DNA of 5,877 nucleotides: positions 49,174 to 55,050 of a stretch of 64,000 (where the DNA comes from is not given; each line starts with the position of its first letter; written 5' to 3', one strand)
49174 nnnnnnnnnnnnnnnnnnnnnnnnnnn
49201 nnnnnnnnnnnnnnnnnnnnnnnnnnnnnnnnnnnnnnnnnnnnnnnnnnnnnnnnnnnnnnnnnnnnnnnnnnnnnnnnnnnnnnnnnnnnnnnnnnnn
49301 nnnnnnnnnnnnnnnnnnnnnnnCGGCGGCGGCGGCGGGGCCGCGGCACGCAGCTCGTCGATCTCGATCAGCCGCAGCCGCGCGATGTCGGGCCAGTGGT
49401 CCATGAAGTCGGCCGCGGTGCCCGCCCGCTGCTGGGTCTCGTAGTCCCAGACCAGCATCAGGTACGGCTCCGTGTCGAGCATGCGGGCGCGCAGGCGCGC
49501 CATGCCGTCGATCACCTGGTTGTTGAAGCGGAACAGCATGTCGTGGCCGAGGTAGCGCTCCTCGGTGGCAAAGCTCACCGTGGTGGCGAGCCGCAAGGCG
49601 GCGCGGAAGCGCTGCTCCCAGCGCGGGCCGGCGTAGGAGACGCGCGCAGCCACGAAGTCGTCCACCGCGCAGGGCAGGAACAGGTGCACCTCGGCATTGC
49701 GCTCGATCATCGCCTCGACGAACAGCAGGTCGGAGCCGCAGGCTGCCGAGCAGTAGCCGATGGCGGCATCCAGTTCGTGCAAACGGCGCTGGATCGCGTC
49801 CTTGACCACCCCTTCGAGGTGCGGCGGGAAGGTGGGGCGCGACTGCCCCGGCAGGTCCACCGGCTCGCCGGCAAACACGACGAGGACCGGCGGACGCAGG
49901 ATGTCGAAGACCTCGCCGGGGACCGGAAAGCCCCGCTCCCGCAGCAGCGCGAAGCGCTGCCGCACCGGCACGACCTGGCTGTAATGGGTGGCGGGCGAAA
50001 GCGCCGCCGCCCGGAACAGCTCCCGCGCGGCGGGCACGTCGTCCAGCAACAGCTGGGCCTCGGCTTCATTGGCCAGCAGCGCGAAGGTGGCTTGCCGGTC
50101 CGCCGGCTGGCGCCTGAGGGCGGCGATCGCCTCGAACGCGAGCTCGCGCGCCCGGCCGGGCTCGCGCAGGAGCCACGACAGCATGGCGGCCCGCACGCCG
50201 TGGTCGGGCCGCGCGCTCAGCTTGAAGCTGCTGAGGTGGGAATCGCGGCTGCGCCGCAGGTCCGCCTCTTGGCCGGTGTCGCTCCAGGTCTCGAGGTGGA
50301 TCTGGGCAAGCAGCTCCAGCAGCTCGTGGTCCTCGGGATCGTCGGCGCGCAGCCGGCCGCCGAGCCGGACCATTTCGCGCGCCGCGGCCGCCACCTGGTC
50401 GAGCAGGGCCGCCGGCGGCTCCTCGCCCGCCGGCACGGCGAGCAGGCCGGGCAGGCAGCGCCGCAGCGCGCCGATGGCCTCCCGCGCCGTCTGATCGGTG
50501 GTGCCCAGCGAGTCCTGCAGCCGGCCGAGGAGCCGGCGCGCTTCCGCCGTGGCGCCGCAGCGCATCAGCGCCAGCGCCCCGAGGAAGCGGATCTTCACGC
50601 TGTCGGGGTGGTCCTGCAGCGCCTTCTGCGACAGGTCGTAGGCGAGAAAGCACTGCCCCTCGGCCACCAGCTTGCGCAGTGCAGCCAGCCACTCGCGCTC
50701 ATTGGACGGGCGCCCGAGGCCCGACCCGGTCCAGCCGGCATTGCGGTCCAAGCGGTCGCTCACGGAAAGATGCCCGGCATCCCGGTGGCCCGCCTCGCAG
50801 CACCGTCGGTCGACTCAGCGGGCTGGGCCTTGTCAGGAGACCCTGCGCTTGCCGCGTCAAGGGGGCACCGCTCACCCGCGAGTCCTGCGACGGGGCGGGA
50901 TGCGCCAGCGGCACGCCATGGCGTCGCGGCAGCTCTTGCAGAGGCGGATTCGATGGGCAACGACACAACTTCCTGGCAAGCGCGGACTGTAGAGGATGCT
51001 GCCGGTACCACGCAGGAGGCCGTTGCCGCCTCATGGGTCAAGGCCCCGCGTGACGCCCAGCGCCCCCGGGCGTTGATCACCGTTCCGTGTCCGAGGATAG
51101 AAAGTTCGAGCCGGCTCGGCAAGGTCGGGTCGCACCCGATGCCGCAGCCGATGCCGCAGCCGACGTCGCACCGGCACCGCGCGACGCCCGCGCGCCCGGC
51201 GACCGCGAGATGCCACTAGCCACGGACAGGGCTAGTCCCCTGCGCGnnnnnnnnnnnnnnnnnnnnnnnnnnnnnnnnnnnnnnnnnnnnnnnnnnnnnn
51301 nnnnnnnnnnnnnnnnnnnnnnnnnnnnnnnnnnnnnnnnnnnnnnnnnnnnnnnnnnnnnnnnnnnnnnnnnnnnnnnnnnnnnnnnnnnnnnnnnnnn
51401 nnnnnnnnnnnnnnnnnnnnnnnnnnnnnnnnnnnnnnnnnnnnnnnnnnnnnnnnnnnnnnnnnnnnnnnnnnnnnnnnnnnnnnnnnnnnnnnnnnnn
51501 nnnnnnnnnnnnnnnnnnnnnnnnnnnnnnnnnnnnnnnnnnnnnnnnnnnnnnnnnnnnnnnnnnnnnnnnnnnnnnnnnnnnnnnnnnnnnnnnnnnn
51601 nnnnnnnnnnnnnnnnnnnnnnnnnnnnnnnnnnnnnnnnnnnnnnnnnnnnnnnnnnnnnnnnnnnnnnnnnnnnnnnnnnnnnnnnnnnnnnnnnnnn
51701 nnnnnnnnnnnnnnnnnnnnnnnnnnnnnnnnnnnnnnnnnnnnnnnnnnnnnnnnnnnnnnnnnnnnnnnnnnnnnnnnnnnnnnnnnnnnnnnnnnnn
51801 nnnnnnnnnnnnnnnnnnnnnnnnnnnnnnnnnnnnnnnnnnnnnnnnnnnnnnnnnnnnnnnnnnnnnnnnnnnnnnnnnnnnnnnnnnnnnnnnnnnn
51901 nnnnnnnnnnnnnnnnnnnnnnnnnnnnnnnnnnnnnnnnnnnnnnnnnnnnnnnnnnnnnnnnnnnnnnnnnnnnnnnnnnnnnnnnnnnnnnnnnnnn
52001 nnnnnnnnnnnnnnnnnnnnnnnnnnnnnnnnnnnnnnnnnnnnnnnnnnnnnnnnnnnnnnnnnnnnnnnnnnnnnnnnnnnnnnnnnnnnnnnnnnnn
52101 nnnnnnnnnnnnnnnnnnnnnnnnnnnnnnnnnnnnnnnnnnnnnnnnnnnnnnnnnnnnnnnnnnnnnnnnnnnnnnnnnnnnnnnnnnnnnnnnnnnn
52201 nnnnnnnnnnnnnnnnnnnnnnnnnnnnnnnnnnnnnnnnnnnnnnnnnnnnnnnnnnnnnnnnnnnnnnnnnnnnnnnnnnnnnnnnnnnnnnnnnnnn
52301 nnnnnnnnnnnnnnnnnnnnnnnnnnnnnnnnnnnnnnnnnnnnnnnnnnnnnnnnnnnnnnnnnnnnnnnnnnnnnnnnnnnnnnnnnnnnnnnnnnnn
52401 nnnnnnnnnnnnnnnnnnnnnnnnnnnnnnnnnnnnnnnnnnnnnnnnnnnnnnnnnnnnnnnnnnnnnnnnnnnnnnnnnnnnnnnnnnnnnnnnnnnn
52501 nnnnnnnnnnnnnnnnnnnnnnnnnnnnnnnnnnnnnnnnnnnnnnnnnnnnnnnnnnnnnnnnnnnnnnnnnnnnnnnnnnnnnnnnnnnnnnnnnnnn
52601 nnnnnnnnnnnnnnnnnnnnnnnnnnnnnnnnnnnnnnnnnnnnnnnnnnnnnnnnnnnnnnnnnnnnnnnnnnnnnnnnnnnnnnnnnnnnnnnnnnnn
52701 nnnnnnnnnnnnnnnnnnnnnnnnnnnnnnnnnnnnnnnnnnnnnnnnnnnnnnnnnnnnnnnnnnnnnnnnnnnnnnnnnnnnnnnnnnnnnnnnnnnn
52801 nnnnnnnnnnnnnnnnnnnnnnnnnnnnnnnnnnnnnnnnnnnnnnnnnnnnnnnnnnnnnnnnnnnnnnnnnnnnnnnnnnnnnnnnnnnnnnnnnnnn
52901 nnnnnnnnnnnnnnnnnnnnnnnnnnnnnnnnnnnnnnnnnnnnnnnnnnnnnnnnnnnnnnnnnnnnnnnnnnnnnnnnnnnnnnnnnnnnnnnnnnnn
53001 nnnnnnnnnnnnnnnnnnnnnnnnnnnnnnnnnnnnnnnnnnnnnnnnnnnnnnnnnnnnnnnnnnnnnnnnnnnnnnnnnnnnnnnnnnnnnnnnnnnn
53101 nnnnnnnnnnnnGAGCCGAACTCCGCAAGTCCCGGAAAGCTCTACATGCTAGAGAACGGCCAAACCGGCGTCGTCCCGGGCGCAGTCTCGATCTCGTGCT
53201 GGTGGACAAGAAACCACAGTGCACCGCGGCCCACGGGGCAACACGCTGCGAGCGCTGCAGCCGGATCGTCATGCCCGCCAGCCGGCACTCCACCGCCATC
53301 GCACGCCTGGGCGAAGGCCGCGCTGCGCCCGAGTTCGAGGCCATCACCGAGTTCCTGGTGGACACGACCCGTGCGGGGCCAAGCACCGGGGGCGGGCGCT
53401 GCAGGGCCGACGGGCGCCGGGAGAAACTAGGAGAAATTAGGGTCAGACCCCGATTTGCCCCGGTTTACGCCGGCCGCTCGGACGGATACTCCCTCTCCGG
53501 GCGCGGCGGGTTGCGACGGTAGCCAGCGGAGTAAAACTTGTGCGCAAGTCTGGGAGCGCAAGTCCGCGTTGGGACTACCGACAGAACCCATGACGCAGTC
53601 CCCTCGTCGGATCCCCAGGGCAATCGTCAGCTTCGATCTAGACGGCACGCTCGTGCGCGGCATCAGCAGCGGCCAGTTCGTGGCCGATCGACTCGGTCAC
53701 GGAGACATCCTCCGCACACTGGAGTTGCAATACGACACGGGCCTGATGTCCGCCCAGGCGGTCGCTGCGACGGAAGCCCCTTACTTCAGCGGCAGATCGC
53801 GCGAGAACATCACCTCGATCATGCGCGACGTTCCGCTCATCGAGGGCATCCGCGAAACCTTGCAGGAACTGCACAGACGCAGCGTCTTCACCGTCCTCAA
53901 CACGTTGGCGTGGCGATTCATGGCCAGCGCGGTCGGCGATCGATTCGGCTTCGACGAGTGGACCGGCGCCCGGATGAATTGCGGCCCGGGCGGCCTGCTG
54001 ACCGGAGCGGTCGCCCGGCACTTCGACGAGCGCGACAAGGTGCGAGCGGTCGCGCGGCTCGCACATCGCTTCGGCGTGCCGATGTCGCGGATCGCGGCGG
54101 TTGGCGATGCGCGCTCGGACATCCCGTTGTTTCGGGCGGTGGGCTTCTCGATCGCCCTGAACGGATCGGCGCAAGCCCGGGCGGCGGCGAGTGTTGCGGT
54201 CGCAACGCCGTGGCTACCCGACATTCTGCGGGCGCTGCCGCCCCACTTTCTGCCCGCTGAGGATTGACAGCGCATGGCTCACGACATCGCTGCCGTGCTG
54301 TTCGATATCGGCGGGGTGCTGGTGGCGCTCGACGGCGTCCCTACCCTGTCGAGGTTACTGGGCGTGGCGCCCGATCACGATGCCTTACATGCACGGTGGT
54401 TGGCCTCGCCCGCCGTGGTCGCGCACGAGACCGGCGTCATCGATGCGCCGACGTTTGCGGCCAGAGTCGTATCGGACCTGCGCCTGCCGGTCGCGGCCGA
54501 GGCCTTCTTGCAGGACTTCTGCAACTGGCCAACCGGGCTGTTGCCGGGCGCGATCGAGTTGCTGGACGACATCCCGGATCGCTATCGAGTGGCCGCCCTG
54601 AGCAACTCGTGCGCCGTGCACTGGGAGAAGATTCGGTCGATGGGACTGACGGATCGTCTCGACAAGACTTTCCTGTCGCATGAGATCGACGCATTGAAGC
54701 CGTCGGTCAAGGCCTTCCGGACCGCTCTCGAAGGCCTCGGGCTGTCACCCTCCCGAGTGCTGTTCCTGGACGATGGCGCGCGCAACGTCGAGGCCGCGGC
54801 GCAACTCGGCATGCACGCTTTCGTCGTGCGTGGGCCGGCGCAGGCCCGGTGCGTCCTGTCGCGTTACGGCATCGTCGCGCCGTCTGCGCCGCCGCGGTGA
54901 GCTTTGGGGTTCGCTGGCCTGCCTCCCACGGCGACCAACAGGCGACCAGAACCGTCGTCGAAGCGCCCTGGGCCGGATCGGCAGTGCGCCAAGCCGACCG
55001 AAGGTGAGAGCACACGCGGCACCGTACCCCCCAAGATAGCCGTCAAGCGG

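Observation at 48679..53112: Non-canonical nucleotide cyclase next to a cNMP-binding patatin phospholipase: candidate cyclic-nucleotide -> lipase effector module (Pycsar/CBASS-like logic)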

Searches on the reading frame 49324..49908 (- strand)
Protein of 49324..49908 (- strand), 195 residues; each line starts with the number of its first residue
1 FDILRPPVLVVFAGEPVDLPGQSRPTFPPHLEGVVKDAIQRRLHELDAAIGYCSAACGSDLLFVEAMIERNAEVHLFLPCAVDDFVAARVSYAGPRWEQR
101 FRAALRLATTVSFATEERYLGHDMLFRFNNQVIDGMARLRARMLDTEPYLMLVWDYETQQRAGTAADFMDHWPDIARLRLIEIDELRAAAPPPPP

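Call 43: predict_structure(alignment_id=A5)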
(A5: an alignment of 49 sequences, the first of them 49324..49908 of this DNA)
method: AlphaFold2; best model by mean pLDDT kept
length: 195 residues; sequences in the alignment: 49
mean_pLDDT: 94.3   pTM: 0.91
mean pLDDT of the five models: 94.3, 94.1, 93.7, 93.5, 93.3
residues with pLDDT >= 90: 162; 70-90: 31; 50-70: 2; < 50: 0
segments of 3 or more residues with pLDDT < 50: none
pLDDT, mean of each block of 10 residues (from residue 1): 85 96 92 98 98 97 98 97 95 98 98 89 90 97 97 90 87 95 96 87
secondary structure, 60 per line:
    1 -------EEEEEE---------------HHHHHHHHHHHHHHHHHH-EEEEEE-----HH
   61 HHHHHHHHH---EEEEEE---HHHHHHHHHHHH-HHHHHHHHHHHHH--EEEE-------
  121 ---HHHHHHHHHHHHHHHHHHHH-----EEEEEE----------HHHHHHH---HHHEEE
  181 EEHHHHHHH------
elements in order: E8-13 H29-46 E48-53 H59-69 E73-78 H82-93 H95-107 E110-113 H124-143 E149-154 H165-171 E178-182 H183-189

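Call 48: fold_search(model_id=the predicted structure, library=pdb)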
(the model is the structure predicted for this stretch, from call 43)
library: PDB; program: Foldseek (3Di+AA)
matches with E <= 10: 1651; with E <= 0.001: 13
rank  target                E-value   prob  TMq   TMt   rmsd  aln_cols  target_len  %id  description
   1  5mll_B                6.2e-06  1.00  0.43  0.40   9.2       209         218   12  Structure of HpDprA at 1.9 Angstroms resolution (released 2017-12-20)
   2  4ljr_A                9.2e-06  1.00  0.43  0.40   8.4       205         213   11  Structural insights into the unique single-stranded DNA binding mode of DNA processing protein A from Helicobacter pyl (released 2014-01-01)
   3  5mll_A                1.1e-05  1.00  0.44  0.40   8.3       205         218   11  Structure of HpDprA at 1.9 Angstroms resolution (released 2017-12-20)
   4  4ljk_B                1.6e-05  1.00  0.44  0.40   7.7       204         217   12  Structural insights into the unique single-stranded DNA binding mode of DNA processing protein A from Helicobacter pyl (released 2014-01-01)
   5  4ljl_A                2.0e-05  1.00  0.44  0.40   8.2       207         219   11  Structural insights into the unique single-stranded DNA binding mode of DNA processing protein A from Helicobacter pyl (released 2014-01-01)
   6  8zva                  2.9e-05  1.00  0.41  0.29   7.6       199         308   10  structure of ShosA from E.coli APEC O1 (released 2025-04-09)
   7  4ljk_D                3.1e-05  1.00  0.43  0.40   8.3       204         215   12  Structural insights into the unique single-stranded DNA binding mode of DNA processing protein A from Helicobacter pyl (released 2014-01-01)
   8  4ljk_F                4.2e-05  1.00  0.44  0.40   8.8       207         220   12  Structural insights into the unique single-stranded DNA binding mode of DNA processing protein A from Helicobacter pyl (released 2014-01-01)
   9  4ljk_G                5.5e-05  1.00  0.43  0.40   8.2       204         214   12  Structural insights into the unique single-stranded DNA binding mode of DNA processing protein A from Helicobacter pyl (released 2014-01-01)
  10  3uqz_A                2.1e-04  1.00  0.41  0.31   8.0       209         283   12  X-ray structure of DNA processing protein A (DprA) from Streptococcus pneumoniae (released 2012-08-29)
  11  3uqz_C                4.2e-04  1.00  0.44  0.33   7.9       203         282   13  X-ray structure of DNA processing protein A (DprA) from Streptococcus pneumoniae (released 2012-08-29)
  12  3uqz_B                9.1e-04  0.99  0.42  0.31   8.8       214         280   13  X-ray structure of DNA processing protein A (DprA) from Streptococcus pneumoniae (released 2012-08-29)
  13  1weh_A                9.7e-04  0.91  0.31  0.35  10.2       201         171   12  Crystal structure of the conserved hypothetical protein TT1887 from Thermus thermophilus HB8 (released 2004-11-25)
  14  2iz7_A                2.5e-03  0.89  0.32  0.37  10.6       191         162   12  structure of Moco Carrier Protein from Chlamydomonas reinhardtii (released 2006-07-27)
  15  3stf_C                3.2e-03  0.28  0.21  0.18  11.7       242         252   13  Crystal structure of a mutant (S211A) of 3-deoxy-D-manno-octulosonate 8-phosphate synthase (KDO8PS) from Neisseria men (released 2011-11-23)
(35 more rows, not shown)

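Call 59: search_protein_families(library=pfam, proteins=[window:49324-49908:-], max_evalue=10)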
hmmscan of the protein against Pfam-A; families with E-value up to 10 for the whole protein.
window:49324-49908:- (195 aa): 0 families

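Call 72: search_protein_representatives(protein=window:49324-49908:-)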
Query: 195 residues. Proteins with E-value up to 0.001 (for the whole library): 2712; up to 1e-10: 1374; up to 1e-30: 170. The best 150 are listed.
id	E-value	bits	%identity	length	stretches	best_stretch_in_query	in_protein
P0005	7.0e-86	303.4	69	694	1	3-193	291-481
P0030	1.5e-73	263.2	64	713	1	3-189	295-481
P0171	2.3e-71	256.0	60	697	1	2-193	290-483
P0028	1.1e-70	253.8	57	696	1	1-190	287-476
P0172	6.7e-69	248.0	60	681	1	4-193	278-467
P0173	4.4e-66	238.8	59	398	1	6-194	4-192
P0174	3.5e-65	235.8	57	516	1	4-193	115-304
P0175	1.2e-63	230.8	58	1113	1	2-188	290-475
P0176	5.9e-63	228.6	57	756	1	1-188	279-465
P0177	1.2e-62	227.5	56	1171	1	3-190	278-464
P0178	2.1e-61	223.5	55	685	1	1-193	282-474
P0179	5.5e-61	222.1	54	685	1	4-193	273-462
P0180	7.9e-61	221.6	54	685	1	3-190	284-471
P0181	1.9e-60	220.4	50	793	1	1-188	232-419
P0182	2.3e-60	220.1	53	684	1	2-190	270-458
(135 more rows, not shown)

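Call 74: search_protein_families(library=pfam, alignment_id=A7, max_evalue=0.001)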
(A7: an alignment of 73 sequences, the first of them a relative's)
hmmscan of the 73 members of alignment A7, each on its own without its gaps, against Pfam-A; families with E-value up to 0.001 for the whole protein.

A. member 1, P0171 (697 aa): 2 families
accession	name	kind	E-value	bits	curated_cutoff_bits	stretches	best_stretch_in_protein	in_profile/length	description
PF20308.4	TPR-S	-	7e-08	33.4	27.6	1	65-186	5-101/102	Tetratricopeptide Repeats-Sensor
PF00211.25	Guanylate_cyc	-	1.1e-07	32.1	21.9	1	514-655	10-159/183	Adenylate and Guanylate cyclase catalytic domain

B. families by the number of members that match (of 73 scanned): 21 families
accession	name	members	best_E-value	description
PF00211.25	Guanylate_cyc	58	7.4e-17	Adenylate and Guanylate cyclase catalytic domain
PF20308.4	TPR-S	44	4.7e-21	Tetratricopeptide Repeats-Sensor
PF13281.12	MAP3K_TRAF_bd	26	6.5e-15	MAP3K TRAFs-binding domain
PF14559.12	TPR_19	13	4.2e-08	Tetratricopeptide repeat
PF13428.12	TPR_14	11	1.1e-06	Tetratricopeptide repeat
PF07719.23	TPR_2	10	5.5e-07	Tetratricopeptide repeat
PF13424.12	TPR_12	10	1.2e-06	Tetratricopeptide repeat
PF02026.21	RyR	3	8.4e-28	RyR domain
PF13581.12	HATPase_c_2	3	6.2e-22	Histidine kinase-like ATPase domain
PF13181.12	TPR_8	3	7.8e-07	Tetratricopeptide repeat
PF00515.34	TPR_1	3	2.7e-06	Tetratricopeptide repeat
PF12895.13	ANAPC3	3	3.4e-05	Anaphase-promoting complex, cyclosome, subunit 3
PF13174.12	TPR_6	2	0.00014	Tetratricopeptide repeat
PF12770.12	CHAT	1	1.6e-55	CHAT domain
PF00069.31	Pkinase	1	9.1e-50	Protein kinase domain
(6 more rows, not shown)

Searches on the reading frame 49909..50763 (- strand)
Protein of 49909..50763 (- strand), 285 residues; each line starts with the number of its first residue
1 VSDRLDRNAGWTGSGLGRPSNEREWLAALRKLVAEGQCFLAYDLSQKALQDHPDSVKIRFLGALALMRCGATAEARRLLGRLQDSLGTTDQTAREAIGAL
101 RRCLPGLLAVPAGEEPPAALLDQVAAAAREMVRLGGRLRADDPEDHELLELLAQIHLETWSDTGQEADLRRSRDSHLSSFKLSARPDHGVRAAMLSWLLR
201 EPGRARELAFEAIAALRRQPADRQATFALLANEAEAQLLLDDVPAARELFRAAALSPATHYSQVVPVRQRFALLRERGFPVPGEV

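Call 59: search_protein_families(library=pfam, proteins=[window:49909-50763:-], max_evalue=10)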
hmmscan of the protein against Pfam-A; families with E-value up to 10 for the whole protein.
window:49909-50763:- (285 aa): 9 families
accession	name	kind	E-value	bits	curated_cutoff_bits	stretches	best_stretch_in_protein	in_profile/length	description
PF20308.4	TPR-S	-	0.00027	21.9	27.6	2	124-195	34-101/102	Tetratricopeptide Repeats-Sensor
PF14559.12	TPR_19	-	0.00035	21.3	25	1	34-84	3-53/68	Tetratricopeptide repeat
PF12895.13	ANAPC3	-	0.0035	18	27.2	1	32-81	33-81/82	Anaphase-promoting complex, cyclosome, subunit 3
PF11445.13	DUF2894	-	0.0099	16.9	25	1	49-166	8-129/185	Protein of unknown function (DUF2894)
PF13431.12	TPR_17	-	0.011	16.3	24.4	1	46-76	3-33/34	Tetratricopeptide repeat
PF14561.12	TPR_20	-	0.022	15.5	25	1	46-97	12-64/90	Tetratricopeptide repeat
PF25062.1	ARM_TT21_N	-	0.035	14.3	40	1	43-84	15-55/222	Tetratricopeptide repeat protein 21 N-terminal ARM repeat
PF13432.12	TPR_16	-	0.33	11.9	32.7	0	46-79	21-53/65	Tetratricopeptide repeat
PF13428.12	TPR_14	-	3.2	9.2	23.5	0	133-155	22-44/44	Tetratricopeptide repeat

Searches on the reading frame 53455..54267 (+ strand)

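Call 3: search_protein_families(library=pfam, proteins=[window:53455-54267:+], max_evalue=0.01)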
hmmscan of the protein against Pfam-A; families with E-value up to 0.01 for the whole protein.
window:53455-54267:+ (270 aa): 3 families
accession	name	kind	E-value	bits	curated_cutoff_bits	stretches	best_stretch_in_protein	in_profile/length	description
PF12710.13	HAD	-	5.3e-17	63.3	27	1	60-227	3-189/189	haloacid dehalogenase-like hydrolase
PF08282.18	Hydrolase_3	-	9.8e-09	35.7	20.9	1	194-247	187-241/255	haloacid dehalogenase-like hydrolase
PF00702.32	Hydrolase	-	1.9e-08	35.4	26.4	1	58-230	4-191/191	haloacid dehalogenase-like hydrolase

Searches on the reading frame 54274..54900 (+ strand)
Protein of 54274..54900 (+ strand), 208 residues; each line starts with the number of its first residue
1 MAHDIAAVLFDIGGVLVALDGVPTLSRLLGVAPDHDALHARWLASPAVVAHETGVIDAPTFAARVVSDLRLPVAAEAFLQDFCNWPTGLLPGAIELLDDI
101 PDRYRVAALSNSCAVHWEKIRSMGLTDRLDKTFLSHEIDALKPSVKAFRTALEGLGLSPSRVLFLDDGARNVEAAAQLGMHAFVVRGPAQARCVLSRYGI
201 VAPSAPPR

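Call 3: search_protein_families(library=pfam, proteins=[window:54274-54900:+], max_evalue=0.01)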
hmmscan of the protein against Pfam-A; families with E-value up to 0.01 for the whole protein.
window:54274-54900:+ (208 aa): 3 families
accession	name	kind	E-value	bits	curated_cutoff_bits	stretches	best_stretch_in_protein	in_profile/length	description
PF00702.32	Hydrolase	-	1.7e-12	48.6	26.4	1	5-179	1-191/191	haloacid dehalogenase-like hydrolase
PF13419.12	HAD_2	-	9.9e-08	32.7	23.8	1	89-185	80-178/178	Haloacid dehalogenase-like hydrolase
PF13242.12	Hydrolase_like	-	0.0017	18.7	22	1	142-187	4-50/75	HAD-hyrolase-like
